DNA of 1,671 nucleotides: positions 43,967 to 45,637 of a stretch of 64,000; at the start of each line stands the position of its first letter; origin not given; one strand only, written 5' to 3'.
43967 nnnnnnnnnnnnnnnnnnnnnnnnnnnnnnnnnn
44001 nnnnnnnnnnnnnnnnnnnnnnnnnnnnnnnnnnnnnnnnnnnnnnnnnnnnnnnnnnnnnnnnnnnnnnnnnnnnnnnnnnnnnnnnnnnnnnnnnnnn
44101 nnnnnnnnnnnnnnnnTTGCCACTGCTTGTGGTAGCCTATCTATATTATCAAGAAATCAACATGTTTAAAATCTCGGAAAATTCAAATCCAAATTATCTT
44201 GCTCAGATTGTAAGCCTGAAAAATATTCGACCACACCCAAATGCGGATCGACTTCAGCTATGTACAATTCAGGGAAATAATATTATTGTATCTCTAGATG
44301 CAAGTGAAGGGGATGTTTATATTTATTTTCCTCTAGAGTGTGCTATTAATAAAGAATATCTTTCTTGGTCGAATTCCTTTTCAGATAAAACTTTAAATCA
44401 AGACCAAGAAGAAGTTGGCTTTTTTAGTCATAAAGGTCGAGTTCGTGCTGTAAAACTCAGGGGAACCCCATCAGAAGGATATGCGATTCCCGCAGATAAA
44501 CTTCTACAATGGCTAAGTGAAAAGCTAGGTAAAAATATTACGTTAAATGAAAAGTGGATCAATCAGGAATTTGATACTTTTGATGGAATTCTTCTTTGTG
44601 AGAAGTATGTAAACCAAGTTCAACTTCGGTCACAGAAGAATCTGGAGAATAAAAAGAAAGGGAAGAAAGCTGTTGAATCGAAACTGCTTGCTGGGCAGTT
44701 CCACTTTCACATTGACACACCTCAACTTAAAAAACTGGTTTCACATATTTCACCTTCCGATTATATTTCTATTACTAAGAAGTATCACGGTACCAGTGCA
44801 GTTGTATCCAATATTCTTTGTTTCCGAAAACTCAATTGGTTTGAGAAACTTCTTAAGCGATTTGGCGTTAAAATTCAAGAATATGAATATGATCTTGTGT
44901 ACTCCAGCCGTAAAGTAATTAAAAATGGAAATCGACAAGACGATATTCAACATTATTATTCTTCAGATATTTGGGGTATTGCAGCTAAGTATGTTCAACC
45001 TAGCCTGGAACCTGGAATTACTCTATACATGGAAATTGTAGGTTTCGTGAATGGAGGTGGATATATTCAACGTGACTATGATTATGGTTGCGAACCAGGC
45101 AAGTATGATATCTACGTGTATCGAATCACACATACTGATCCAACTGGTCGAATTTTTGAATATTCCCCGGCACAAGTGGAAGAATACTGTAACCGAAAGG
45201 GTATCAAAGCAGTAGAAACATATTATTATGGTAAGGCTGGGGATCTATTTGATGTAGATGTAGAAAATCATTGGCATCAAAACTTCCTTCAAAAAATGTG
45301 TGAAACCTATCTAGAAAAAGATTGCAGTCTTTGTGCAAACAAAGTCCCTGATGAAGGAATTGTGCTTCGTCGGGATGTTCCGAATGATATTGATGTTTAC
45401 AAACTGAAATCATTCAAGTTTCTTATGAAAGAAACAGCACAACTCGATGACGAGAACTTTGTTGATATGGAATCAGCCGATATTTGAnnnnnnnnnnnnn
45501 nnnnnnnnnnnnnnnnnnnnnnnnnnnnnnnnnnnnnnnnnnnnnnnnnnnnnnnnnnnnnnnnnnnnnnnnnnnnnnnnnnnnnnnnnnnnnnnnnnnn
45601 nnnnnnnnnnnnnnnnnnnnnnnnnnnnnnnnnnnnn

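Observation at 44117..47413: RNA-repair-like gene set (Rnl2-type ligase-like protein, metallophosphoesterase, HNH nuclease) near a tRNA island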

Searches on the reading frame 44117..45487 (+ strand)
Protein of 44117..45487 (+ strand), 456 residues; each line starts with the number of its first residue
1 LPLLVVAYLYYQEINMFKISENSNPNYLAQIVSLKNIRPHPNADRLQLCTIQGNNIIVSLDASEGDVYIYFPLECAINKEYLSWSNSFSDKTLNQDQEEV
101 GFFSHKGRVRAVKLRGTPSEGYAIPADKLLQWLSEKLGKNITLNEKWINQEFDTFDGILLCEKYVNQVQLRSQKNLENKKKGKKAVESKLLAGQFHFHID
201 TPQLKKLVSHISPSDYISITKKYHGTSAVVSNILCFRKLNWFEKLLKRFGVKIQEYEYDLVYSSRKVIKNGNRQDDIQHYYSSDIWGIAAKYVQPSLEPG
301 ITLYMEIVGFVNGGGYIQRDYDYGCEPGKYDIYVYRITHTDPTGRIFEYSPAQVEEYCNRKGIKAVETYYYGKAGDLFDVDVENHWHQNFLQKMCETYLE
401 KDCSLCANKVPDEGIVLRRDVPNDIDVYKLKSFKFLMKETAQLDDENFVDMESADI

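Call 3: search_protein_families(library=pfam, proteins=[window:44117-45487:+], max_evalue=0.1)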
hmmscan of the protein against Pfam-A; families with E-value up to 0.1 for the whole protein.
window:44117-45487:+ (456 aa): 4 families
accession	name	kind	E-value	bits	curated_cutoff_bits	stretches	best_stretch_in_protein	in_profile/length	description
PF21189.3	PHA02142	-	2.2e-06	28.4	27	1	28-125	1-91/92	PHA02142 OB-fold domain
PF09414.15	RNA_ligase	-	2e-05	25.2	27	1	217-429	3-169/171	RNA ligase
PF14113.12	Tae4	-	0.035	14.6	27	0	113-164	27-85/125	Type VI secretion system (T6SS), amidase effector protein 4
PF18106.7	Rol_Rep_N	-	0.062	14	23.7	0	215-274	5-59/91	Rolling Circle replication initiation protein N-terminal domain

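Call 4: search_protein_families(library=phrogs, proteins=[window:44117-45487:+], max_evalue=0.01)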
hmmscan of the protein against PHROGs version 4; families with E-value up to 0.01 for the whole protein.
window:44117-45487:+ (456 aa): 2 families
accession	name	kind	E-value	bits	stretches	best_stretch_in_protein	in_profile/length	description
phrog_968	-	DNA, RNA and nucleotide metabolism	7.2e-59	200.7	1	21-444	3-397/398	RNA ligase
phrog_548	-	DNA, RNA and nucleotide metabolism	2.3e-07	31.3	1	176-439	12-237/341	RNA ligase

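Call 5: search_solved_structures(query=window:44117-45487:+, max_evalue=1, show_alignments=3)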
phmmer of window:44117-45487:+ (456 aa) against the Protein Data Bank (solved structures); distinct sequences matched with E-value up to 1: 10.
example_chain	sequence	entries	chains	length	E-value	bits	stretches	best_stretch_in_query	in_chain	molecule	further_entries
6vt1_A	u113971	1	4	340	0.0056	18.8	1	28-143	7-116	RNA Ligase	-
5cou_A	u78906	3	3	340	0.0067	18.6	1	28-143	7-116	Naegleria gruberi RNA ligase | RNA ligase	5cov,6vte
6vt4_A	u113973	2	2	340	0.0069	18.5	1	28-142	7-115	RNA Ligase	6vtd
5cot_A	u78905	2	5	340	0.0069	18.5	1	28-142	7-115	Naegleria gruberi RNA ligase | RNA ligase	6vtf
6vt3_A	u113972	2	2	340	0.007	18.5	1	28-142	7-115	RNA Ligase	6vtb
6vt8_A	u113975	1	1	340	0.007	18.5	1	28-142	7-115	RNA Ligase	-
6vt9_A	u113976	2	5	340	0.0071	18.5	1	28-142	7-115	RNA ligase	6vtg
6vt0_A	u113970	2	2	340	0.0071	18.5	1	28-142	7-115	RNA Ligase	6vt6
6vt5_A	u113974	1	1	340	0.013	17.6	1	28-142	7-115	RNA Ligase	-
2hvq_A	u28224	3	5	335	0.71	11.9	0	289-377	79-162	Hypothetical 37.6 kDa protein in Gp24-hoc intergenic region | T4 RNA ligase 2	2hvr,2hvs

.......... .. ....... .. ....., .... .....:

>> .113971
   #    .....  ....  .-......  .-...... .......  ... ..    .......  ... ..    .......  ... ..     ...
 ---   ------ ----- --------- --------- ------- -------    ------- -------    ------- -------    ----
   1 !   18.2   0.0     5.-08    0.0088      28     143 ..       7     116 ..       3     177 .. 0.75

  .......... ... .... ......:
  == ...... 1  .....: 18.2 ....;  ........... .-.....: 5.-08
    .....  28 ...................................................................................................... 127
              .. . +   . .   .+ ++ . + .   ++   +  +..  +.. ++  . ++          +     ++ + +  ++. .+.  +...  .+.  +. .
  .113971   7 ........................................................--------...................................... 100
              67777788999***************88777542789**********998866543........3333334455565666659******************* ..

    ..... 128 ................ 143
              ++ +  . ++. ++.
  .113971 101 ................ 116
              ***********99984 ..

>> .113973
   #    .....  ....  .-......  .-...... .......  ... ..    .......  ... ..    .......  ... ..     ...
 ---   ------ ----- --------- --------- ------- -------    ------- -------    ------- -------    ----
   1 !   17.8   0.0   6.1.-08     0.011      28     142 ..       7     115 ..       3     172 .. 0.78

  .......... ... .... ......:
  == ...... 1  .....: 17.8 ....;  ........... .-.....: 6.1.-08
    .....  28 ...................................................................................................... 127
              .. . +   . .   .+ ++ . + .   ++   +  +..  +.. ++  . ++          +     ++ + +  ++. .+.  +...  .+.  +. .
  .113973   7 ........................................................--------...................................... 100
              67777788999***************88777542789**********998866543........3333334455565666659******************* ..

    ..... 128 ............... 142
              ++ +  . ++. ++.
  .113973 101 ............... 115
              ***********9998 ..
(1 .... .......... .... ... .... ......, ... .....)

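Call 11: find_homologous_proteins(query=window:44162-45484:+, max_evalue=0.001)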
Query window:44162-45484:+ (441 aa): 1976 proteins with E <= 0.001 among 4923 candidates; the best 120 are listed.
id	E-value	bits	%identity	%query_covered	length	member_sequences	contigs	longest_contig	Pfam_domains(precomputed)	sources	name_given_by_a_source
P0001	0.0e+0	1018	99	100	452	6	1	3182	PF09414.16,PF21189.4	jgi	-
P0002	4.4e-261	884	85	100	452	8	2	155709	PF09414.16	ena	-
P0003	3.4e-226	769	73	100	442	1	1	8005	PF09414.16,PF21189.4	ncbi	-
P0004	2.7e-220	750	72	100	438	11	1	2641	PF09414.16,PF21189.4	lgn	-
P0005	2.0e-217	740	72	99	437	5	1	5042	PF09414.16,PF21189.4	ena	-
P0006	7.6e-216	735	70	100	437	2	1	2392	PF09414.16,PF21189.4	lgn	-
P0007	5.7e-214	729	71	100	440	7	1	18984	PF09414.16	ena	-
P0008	1.4e-210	718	71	100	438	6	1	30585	PF09414.16,PF21189.4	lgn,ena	-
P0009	1.6e-210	718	70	100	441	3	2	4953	PF09414.16,PF21189.4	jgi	jgi:hypothetical protein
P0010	6.1e-205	699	68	100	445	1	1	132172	PF21189.4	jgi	jgi:hypothetical protein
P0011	3.0e-199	681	67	100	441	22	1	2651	PF09414.16,PF21189.4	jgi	jgi:hypothetical protein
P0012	6.1e-182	624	62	99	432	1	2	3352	PF09414.16,PF21189.4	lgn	-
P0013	7.8e-182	623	64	100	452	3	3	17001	PF09414.16,PF21189.4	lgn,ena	-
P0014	3.5e-174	598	61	100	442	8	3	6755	PF09414.16,PF21189.4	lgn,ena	-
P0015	8.0e-174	597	59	100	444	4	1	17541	PF09414.16,PF21189.4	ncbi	-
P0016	1.9e-173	596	59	100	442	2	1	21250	PF09414.16,PF21189.4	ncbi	-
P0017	1.9e-172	592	59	100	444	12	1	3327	PF09414.16,PF21189.4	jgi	-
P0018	7.1e-172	590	59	100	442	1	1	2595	PF09414.16,PF21189.4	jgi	jgi:hypothetical protein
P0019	1.7e-171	589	60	100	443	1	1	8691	PF09414.16,PF21189.4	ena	-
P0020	7.7e-171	587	59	100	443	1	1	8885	PF09414.16,PF21189.4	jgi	jgi:hypothetical protein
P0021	1.2e-169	583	59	100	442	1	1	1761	PF09414.16,PF21189.4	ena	-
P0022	1.5e-169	583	59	100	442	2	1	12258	PF09414.16,PF21189.4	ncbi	-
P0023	2.4e-169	582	58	100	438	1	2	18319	PF09414.16,PF21189.4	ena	-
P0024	3.6e-169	581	59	100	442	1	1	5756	PF09414.16,PF21189.4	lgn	-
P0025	8.9e-169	580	58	100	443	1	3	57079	PF09414.16,PF21189.4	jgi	jgi:hypothetical protein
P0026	8.8e-168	577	58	100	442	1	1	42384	PF09414.16,PF21189.4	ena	-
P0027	1.0e-167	577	58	100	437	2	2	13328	PF09414.16,PF21189.4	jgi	jgi:hypothetical protein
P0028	4.0e-167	575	55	100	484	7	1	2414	PF09414.16,PF21189.4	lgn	-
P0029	4.1e-167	575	58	100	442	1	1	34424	PF09414.16,PF21189.4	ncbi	-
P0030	5.9e-167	574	58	100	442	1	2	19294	PF09414.16,PF21189.4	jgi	jgi:hypothetical protein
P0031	1.5e-166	573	59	99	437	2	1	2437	PF09414.16,PF21189.4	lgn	-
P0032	4.1e-166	571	58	100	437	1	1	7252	PF09414.16,PF21189.4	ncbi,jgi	jgi:hypothetical protein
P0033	2.2e-165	569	58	100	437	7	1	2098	PF09414.16,PF21189.4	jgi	jgi:hypothetical protein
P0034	3.4e-165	568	58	100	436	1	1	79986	PF09414.16,PF21189.4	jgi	jgi:hypothetical protein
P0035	6.7e-165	567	58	100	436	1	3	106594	PF09414.16,PF21189.4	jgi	jgi:hypothetical protein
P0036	1.3e-164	566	58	99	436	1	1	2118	PF09414.16,PF21189.4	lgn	-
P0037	2.3e-164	566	58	99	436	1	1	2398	PF09414.16,PF21189.4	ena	-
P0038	4.6e-164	565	57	98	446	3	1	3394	PF09414.16,PF21189.4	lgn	-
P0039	4.8e-164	565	57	100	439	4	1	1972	PF09414.16,PF21189.4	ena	-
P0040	4.9e-163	561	56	100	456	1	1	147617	PF09414.16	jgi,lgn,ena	jgi:hypothetical protein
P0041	6.2e-162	558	55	100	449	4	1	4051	PF09414.16,PF21189.4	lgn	-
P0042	7.2e-162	557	56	99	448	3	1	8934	PF09414.16,PF21189.4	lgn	-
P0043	1.3e-161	557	57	100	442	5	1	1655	PF09414.16,PF21189.4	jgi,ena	-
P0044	1.6e-160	553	55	100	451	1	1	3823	PF09414.16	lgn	-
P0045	2.0e-160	553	55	99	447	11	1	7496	PF09414.16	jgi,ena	-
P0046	2.0e-160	553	58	99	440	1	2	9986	PF09414.16,PF21189.4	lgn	-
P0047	1.0e-159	550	57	99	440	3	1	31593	PF09414.16,PF21189.4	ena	-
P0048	3.5e-159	549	54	99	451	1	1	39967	PF09414.16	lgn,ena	-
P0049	5.4e-159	548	56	100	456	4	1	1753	PF09414.16,PF21189.4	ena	-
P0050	7.3e-159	547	55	99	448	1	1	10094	PF09414.16,PF21189.4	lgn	-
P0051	8.5e-159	547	56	100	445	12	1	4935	PF09414.16,PF21189.4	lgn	-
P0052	8.5e-159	547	55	100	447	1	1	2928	PF09414.16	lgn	-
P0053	1.1e-158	547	54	99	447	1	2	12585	PF09414.16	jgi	jgi:hypothetical protein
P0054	2.0e-158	546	57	99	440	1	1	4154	PF09414.16,PF21189.4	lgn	-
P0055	2.5e-158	546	56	99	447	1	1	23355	PF09414.16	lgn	-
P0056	4.1e-158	545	56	100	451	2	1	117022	PF09414.16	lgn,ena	-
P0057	1.1e-157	544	56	100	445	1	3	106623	PF09414.16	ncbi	-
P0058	1.4e-157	543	54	100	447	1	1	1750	PF09414.16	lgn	-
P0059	1.4e-157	543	55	100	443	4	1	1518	PF09414.16,PF21189.4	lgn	-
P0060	3.2e-157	542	54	99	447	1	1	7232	PF09414.16,PF21189.4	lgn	-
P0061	5.7e-157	541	55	99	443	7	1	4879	PF09414.16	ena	-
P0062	7.1e-157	541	56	100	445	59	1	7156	PF09414.16,PF21189.4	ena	-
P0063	7.4e-157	541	55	100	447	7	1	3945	PF09414.16,PF21189.4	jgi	-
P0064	8.6e-157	541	56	100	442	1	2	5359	PF09414.16,PF21189.4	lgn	-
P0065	9.6e-157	540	55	100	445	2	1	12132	PF09414.16,PF21189.4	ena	-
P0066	3.0e-156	539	54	100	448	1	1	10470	PF09414.16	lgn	-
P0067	5.6e-156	538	55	100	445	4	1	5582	PF09414.16,PF21189.4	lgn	-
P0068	6.4e-156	538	53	100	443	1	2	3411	PF21189.4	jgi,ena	jgi:hypothetical protein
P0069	8.1e-156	537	56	99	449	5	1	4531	PF09414.16,PF21189.4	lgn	-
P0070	1.6e-155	537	54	100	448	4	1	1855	PF09414.16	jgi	jgi:hypothetical protein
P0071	3.6e-155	535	55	100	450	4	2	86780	PF09414.16,PF21189.4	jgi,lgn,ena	jgi:hypothetical protein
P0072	4.1e-155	535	55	100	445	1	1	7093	PF09414.16,PF21189.4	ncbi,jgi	jgi:hypothetical protein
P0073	3.7e-154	532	55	99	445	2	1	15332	PF09414.16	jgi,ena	-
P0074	4.0e-154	532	54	99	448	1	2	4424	PF09414.16,PF21189.4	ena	-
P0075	5.2e-154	531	54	99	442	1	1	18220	PF09414.16,PF21189.4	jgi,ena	jgi:hypothetical protein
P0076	2.6e-153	529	53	99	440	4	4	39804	PF09414.16,PF21189.4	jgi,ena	jgi:hypothetical protein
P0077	2.7e-153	529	54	99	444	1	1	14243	PF09414.16,PF21189.4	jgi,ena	jgi:hypothetical protein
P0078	2.9e-153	529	54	100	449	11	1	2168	PF09414.16,PF21189.4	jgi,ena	jgi:hypothetical protein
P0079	3.8e-153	529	54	100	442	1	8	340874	PF09414.16,PF21189.4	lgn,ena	-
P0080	4.1e-153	529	50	100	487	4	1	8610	PF09414.16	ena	-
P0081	5.9e-153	528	54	99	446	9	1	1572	PF09414.16,PF21189.4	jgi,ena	jgi:hypothetical protein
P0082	7.2e-153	528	56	100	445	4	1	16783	PF09414.16,PF21189.4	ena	-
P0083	1.3e-152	527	55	99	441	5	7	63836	PF09414.16,PF21189.4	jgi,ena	jgi:hypothetical protein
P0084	5.3e-152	525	54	99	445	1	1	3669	PF09414.16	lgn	-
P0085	3.8e-151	522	54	99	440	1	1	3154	PF09414.16,PF21189.4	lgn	-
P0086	3.0e-150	519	54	99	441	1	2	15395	PF09414.16,PF21189.4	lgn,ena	-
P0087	4.2e-150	519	53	99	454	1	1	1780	PF09414.16,PF21189.4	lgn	-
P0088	5.4e-150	518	54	99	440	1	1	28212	PF09414.16,PF21189.4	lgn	-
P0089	2.0e-149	516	50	100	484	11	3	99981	PF09414.16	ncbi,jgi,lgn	jgi:hypothetical protein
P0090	2.3e-149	516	53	99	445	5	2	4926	PF09414.16,PF21189.4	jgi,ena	jgi:hypothetical protein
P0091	4.6e-149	515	53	100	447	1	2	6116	PF09414.16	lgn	-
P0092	6.3e-149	515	52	99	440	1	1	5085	PF09414.16,PF21189.4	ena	-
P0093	6.4e-149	515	52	97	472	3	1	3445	PF09414.16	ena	-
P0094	1.6e-148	513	52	99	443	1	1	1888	PF09414.16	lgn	-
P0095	2.7e-148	513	53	100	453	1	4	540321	PF09414.16,PF21189.4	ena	-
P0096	1.2e-147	510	53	99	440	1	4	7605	PF09414.16,PF21189.4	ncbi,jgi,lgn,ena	jgi:hypothetical protein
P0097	2.7e-147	509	53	100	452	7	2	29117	PF09414.16,PF21189.4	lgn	-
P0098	3.3e-147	509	53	100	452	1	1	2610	PF09414.16,PF21189.4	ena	-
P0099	5.7e-147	508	52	97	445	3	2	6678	PF09414.16,PF21189.4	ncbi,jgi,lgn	jgi:hypothetical protein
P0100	9.2e-147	508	53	100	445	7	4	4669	PF09414.16,PF21189.4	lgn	-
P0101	1.0e-146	507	54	98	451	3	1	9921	PF09414.16,PF21189.4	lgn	-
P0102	6.5e-146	505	53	100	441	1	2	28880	PF09414.16,PF21189.4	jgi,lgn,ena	jgi:hypothetical protein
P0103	9.4e-146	504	52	99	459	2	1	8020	PF09414.16,PF21189.4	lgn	-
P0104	1.6e-145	504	52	100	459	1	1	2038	PF09414.16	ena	-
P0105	1.9e-145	503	52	99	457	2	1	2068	PF09414.16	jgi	jgi:hypothetical protein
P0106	2.0e-145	503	53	100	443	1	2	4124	PF09414.16,PF21189.4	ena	-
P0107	2.1e-145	503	52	100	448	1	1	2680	PF09414.16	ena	-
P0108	1.3e-144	501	51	100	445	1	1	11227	PF09414.16,PF21189.4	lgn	-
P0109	5.1e-144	499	52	100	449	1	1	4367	PF09414.16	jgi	jgi:hypothetical protein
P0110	8.6e-144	498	48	100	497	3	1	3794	PF09414.16,PF21189.4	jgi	jgi:hypothetical protein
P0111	2.0e-143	497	51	99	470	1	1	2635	PF09414.16,PF21189.4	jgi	jgi:hypothetical protein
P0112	3.9e-143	496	52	100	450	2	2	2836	PF09414.16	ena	-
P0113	4.5e-143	495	49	100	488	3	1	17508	PF09414.16,PF21189.4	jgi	-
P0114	8.4e-143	495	47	100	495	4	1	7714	PF09414.16,PF21189.4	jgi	jgi:hypothetical protein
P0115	1.6e-142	494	48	100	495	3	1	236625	PF21189.4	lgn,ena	-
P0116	1.7e-142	494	47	100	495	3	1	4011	PF21189.4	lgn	-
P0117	3.1e-142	493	51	97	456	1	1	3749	PF09414.16,PF21189.4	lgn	-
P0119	4.5e-142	492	52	99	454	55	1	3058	PF09414.16,PF21189.4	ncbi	-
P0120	3.3e-141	489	47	99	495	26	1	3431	PF09414.16,PF21189.4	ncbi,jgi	jgi:hypothetical protein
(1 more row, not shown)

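Call 16: find_encoding_contigs(protein=P0057, flank=10000, max_places=2)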
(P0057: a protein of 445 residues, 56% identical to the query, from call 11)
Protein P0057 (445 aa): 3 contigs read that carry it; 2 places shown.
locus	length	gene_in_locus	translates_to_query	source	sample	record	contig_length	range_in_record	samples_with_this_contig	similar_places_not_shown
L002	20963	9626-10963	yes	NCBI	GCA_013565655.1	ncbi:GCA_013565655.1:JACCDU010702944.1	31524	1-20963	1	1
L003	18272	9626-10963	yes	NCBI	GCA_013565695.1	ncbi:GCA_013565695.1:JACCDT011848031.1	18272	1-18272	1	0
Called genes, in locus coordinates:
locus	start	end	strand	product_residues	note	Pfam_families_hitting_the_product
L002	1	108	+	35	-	?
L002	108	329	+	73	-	-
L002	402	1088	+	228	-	PF13385:Laminin_G_3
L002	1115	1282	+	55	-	-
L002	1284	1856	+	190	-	-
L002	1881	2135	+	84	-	-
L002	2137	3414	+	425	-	PF13385:Laminin_G_3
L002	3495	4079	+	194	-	-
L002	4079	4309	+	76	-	-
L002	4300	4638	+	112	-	-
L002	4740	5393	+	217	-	-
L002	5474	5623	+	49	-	-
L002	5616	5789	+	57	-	-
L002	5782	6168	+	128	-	PF15937:PrlF_antitoxin (weak)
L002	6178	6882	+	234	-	-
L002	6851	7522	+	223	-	-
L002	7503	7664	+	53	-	-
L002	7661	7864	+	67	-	-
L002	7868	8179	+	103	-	PF03330:DPBB_1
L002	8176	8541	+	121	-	-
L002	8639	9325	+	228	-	-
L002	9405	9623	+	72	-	-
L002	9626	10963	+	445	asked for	PF09414:RNA_ligase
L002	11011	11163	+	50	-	-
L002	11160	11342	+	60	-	-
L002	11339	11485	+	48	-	-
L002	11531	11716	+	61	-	-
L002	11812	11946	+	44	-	-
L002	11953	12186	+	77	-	-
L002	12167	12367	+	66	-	-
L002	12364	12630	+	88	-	-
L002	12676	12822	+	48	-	-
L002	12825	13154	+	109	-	-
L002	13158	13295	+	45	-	-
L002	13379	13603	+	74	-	-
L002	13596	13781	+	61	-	-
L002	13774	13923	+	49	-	-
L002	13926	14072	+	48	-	-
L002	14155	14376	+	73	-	-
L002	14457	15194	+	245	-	PF17338:GP88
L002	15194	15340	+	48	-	-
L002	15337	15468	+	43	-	-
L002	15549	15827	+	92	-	-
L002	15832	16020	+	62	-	-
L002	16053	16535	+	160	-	PF01816:LRV (faint)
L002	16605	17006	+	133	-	-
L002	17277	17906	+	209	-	-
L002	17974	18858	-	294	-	-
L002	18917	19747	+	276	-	-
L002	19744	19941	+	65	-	-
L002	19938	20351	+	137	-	-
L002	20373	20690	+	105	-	-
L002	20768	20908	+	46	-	-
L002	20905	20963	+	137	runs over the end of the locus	PF00383:dCMP_cyt_deam_1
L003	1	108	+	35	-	?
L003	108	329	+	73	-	-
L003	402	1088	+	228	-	PF13385:Laminin_G_3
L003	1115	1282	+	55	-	-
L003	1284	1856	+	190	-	-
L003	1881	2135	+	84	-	-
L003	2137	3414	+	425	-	PF13385:Laminin_G_3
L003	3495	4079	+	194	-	-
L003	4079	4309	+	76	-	-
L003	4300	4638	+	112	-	-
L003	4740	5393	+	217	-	-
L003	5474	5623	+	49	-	-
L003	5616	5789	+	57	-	-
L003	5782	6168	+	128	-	PF15937:PrlF_antitoxin (weak)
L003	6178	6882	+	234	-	-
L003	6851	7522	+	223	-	-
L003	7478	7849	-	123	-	-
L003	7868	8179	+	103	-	PF03330:DPBB_1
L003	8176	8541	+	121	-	-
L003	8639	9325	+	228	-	-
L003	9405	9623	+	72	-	-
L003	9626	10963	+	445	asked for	PF09414:RNA_ligase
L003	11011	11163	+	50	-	-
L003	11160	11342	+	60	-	-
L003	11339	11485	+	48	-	-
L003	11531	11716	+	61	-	-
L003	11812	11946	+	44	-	-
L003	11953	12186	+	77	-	-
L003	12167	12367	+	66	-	-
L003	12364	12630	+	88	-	-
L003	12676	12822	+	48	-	-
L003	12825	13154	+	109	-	-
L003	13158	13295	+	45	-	-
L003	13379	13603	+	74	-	-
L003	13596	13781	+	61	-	-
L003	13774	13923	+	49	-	-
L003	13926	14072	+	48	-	-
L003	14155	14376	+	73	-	-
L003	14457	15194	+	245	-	PF17338:GP88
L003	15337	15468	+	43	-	-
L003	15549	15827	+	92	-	-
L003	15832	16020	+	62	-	-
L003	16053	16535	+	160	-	PF01816:LRV (faint)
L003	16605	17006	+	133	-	-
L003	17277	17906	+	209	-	-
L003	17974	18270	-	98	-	?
